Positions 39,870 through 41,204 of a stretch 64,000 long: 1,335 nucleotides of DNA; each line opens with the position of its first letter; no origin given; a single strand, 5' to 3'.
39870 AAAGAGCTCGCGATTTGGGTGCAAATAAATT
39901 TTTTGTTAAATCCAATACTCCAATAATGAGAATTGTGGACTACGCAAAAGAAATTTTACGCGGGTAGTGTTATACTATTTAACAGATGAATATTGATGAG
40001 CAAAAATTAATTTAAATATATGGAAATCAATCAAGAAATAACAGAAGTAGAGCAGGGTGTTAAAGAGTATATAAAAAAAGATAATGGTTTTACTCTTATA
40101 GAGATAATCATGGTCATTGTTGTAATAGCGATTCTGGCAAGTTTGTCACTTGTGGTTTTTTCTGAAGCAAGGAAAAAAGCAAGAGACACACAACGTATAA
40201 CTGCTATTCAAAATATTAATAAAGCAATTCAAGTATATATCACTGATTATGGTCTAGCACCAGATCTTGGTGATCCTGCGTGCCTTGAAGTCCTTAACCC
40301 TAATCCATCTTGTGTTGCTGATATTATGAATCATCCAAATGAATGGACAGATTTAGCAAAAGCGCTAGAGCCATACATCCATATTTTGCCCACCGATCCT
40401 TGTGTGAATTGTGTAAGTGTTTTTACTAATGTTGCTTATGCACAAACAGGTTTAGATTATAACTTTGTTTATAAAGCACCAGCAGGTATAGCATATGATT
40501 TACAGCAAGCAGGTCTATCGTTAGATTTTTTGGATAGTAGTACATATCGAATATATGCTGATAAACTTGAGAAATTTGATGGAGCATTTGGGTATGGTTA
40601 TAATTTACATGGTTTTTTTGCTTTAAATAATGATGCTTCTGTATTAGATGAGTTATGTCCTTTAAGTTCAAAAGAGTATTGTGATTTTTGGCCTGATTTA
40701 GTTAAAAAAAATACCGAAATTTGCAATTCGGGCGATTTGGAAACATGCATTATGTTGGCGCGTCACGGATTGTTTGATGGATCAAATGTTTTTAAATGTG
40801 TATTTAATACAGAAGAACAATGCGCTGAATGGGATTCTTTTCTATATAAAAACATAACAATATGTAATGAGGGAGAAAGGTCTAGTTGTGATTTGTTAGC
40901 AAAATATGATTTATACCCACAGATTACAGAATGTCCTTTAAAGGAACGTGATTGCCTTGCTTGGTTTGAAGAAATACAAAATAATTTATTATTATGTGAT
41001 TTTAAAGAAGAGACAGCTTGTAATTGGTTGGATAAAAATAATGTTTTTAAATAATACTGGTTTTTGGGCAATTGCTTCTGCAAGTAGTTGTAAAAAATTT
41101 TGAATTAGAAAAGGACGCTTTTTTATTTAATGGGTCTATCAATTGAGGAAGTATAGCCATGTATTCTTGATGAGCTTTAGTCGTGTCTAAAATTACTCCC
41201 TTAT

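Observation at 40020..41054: Cargo of the insert: prepilin-like protein with Cys-rich tandem repeats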

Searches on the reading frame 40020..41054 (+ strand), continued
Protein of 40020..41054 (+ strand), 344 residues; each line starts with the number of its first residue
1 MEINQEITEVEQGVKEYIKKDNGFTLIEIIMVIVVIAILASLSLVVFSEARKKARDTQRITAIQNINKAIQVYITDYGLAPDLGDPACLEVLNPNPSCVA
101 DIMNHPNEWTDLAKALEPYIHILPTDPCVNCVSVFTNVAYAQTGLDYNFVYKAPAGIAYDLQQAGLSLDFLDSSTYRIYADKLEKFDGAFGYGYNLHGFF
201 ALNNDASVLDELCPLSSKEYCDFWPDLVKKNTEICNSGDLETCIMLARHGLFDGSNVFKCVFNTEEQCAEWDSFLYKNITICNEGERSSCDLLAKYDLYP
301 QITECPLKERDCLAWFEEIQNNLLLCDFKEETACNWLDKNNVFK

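Call 45: find_encoding_contigs(protein=P0020, flank=8000, max_places=2)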
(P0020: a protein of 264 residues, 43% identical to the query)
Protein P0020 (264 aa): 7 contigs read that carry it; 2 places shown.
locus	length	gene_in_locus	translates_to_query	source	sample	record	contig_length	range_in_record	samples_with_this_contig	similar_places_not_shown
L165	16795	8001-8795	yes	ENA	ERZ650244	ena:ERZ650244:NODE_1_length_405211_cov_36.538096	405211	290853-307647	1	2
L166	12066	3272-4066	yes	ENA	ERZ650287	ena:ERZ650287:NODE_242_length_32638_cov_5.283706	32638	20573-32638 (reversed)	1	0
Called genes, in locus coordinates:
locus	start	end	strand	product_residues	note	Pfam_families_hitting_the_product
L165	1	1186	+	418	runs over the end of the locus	PF00890:FAD_binding_2, PF01134:GIDA (weak), PF01266:DAO (weak), PF03486:HI0933_like, PF12831:FAD_oxidored, PF13450:NAD_binding_8 (weak), PF13738:Pyr_redox_3 (weak), PF22780:HI0933_like_1st, +3 more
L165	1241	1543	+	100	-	-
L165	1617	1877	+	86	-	PF01541:GIY-YIG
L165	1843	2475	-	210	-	PF00702:Hydrolase, PF12710:HAD, PF13419:HAD_2 (faint), PF05116:S6PP (weak), PF08282:Hydrolase_3 (weak)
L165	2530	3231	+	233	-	PF04264:YceI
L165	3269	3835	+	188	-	PF04542:Sigma70_r2, PF04545:Sigma70_r4, PF08281:Sigma70_r4_2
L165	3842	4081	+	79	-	PF06103:DUF948 (faint)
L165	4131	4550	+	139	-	-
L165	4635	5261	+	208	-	-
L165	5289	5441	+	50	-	-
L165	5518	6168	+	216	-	PF07963:N_methyl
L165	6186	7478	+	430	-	-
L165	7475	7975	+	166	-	PF01864:CarS-like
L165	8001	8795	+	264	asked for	PF07963:N_methyl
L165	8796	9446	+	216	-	PF09335:VTT_dom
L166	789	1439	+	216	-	PF07963:N_methyl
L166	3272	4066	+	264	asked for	PF07963:N_methyl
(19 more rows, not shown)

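Call 51: find_encoding_contigs(protein=P0012, flank=6000, max_places=2)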
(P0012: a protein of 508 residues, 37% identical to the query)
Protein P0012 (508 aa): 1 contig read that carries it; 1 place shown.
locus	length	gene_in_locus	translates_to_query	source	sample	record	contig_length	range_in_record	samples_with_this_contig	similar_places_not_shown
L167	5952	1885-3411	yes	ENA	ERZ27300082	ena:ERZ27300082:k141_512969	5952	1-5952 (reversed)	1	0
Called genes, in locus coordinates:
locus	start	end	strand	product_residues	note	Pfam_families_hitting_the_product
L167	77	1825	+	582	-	-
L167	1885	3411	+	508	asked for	PF07963:N_methyl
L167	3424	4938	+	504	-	PF03321:GH3, PF23571:GH3_M, PF23572:GH3_C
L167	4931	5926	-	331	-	PF06309:Torsin (weak), PF00004:AAA, PF07724:AAA_2, PF07728:AAA_5 (weak), PF10431:ClpB_D2-small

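Call 53: find_encoding_contigs(protein=P0056, flank=8000, max_places=2)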
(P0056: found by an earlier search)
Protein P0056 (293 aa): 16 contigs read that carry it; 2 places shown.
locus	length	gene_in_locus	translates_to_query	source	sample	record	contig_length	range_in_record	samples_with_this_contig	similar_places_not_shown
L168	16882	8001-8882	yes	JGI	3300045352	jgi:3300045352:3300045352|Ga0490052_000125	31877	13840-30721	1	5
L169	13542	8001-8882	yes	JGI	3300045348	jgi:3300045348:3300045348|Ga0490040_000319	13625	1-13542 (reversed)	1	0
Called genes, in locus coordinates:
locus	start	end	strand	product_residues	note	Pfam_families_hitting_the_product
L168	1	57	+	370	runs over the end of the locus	PF21543:CvfB_2nd (faint), PF23459:S1_RRP5 (faint), PF00575:S1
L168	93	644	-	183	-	PF01195:Pept_tRNA_hydro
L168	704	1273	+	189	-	PF10502:Peptidase_S26, PF00717:Peptidase_S24 (weak)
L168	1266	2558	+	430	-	PF13393:tRNA-synt_His, PF00587:tRNA-synt_2b, PF03129:HGTP_anticodon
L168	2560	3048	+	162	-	PF01327:Pep_deformylase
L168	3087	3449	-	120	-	-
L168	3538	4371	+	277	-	PF00551:Formyl_trans_N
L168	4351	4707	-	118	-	PF02482:Ribosomal_S30AE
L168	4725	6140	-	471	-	PF00224:PK, PF03328:HpcH_HpaI (faint), PF02887:PK_C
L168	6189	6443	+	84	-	-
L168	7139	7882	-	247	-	-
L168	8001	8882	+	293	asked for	PF07963:N_methyl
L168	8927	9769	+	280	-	PF02557:VanY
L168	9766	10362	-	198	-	PF09335:VTT_dom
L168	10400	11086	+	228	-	PF04452:Methyltrans_RNA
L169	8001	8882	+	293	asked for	PF07963:N_methyl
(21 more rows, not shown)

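Call 66: search_protein_families(library=pfam, proteins=[P0012, P0009, P0011, P0010, P0020, P0032], max_evalue=10)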
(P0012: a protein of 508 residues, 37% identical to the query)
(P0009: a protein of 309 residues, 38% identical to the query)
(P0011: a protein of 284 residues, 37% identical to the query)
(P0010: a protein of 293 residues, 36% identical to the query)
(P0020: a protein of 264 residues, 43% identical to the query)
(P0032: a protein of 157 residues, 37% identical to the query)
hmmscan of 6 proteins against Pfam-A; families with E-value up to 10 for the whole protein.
P0012 (508 aa): 4 families
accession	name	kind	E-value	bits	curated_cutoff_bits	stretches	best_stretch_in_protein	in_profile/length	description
PF07963.17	N_methyl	-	1.9e-08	34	21.2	1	1-27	1-27/27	Prokaryotic N-terminal methylation motif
PF11773.13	ComGE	-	0.027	14.8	25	1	9-49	2-42/82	Competence system putative prepilin ComGE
PF16492.10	Cadherin_C_2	-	0.15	13.2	31.5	1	13-65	10-63/85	Cadherin cytoplasmic C-terminal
PF16216.10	GxGYxYP_N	-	5.4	7.3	23.9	0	253-282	40-67/72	GxGYxYP_N 1st domain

P0009 (309 aa): 7 families
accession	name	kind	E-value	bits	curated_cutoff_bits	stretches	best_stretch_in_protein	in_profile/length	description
PF07963.17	N_methyl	-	2.9e-09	36.6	21.2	1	4-28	3-27/27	Prokaryotic N-terminal methylation motif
PF13637.12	Ank_4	-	0.0058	17.4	22.7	2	272-293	5-26/50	Ankyrin repeats (many copies)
PF02349.20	MSG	-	0.025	15.1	22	2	205-236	3-34/76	Major surface glycoprotein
PF06168.16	DUF981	-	0.08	13.4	29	1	161-193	114-146/186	Protein of unknown function (DUF981)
PF14221.11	DUF4330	-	0.097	13.2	27.6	1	8-52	14-63/167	Domain of unknown function (DUF4330)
PF10281.14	Ish1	-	0.2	12.5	26.6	1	232-243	11-22/37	Putative nuclear envelope organisation protein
PF11773.13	ComGE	-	0.22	11.9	25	1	10-50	2-42/82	Competence system putative prepilin ComGE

P0011 (284 aa): 2 families
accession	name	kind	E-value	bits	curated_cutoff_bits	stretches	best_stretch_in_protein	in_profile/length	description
PF07963.17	N_methyl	-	8.8e-08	31.9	21.2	1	6-30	2-26/27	Prokaryotic N-terminal methylation motif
PF15820.10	ECSCR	-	0.076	13.3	27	1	20-53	30-63/104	Endothelial cell-specific chemotaxis regulator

P0010 (293 aa): 3 families
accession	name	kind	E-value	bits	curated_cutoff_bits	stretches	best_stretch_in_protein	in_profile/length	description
PF07963.17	N_methyl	-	1.2e-08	34.6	21.2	1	5-29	3-27/27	Prokaryotic N-terminal methylation motif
PF11773.13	ComGE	-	0.022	15.1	25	1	11-49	2-40/82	Competence system putative prepilin ComGE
PF06653.16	Claudin_3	-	0.25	11.7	28.7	1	4-40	89-125/163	Tight junction protein, Claudin-like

P0020 (264 aa): 1 family
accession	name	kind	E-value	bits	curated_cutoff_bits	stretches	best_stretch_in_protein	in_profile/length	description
PF07963.17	N_methyl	-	1.6e-10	40.5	21.2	1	1-26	1-26/27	Prokaryotic N-terminal methylation motif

P0032 (157 aa): 0 families

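Call 85: search_protein_families(library=phrogs, proteins=[window:40020-41051:+], max_evalue=0.01)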
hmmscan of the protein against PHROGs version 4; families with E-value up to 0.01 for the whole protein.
window:40020-41051:+ (344 aa): 6 families
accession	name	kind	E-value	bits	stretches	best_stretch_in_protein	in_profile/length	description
phrog_27437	-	unknown function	1.8e-07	32.4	1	19-77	5-63/140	-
phrog_3433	-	moron, auxiliary metabolic gene and host takeover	2.9e-06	28.5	1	19-101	17-96/127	pilin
phrog_13280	-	unknown function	1.3e-05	25.9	1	20-54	2-36/67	-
phrog_11263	-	unknown function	0.00012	22.8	1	22-49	2-29/72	-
phrog_11596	-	unknown function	0.00026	21.8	1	19-55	3-39/187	-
phrog_10597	-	unknown function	0.0003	21.6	1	18-42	1-25/59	-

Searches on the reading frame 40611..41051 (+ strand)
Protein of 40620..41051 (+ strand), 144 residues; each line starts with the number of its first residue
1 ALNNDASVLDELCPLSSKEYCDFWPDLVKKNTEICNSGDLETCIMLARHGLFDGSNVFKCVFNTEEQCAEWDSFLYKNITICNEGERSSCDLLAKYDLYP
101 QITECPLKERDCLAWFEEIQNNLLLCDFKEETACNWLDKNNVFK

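Call 12: search_protein_families(library=pfam, proteins=[window:40620-41051:+], max_evalue=10)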
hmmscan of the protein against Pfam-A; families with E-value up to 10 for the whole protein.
window:40620-41051:+ (144 aa): 0 families

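Call 49: predict_structure(alignment_id=A4)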
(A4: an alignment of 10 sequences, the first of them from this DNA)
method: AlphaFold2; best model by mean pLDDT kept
length: 147 residues; sequences in the alignment: 10
mean_pLDDT: 68.5   pTM: 0.47
mean pLDDT of the five models: 68.5, 67.9, 62.5, 61.3, 60.6
residues with pLDDT >= 90: 0; 70-90: 80; 50-70: 60; < 50: 7
segments of 3 or more residues with pLDDT < 50: 57-60
pLDDT, mean of each block of 10 residues (from residue 1): 51 64 74 77 72 56 66 77 77 73 56 62 73 79 70
secondary structure, 60 per line:
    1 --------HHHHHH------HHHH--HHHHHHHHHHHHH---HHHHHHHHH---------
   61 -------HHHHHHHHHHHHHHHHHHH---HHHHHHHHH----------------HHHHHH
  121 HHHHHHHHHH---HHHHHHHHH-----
elements in order: H9-14 H21-24 H27-39 H43-51 H68-86 H90-98 H115-130 H134-142

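Call 55: fold_search(model_id=the predicted structure, library=pdb)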
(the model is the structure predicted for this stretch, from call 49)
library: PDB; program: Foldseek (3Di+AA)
matches with E <= 10: 2; with E <= 0.001: 0
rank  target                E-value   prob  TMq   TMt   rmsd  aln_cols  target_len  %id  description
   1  7vg4_C                7.0e+00  0.01  0.14  0.10  17.2       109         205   14  10,5-methenyltetrahydrofolate cyclohydrolase from Methylobacterium extorquens AM1 strain (released 2022-07-06)
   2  216l_A                8.3e+00  0.02  0.18  0.16  10.7       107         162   10  STRUCTURAL BASIS OF ALPHA-HELIX PROPENSITY AT TWO SITES IN T4 LYSOZYME (released 1994-07-31)
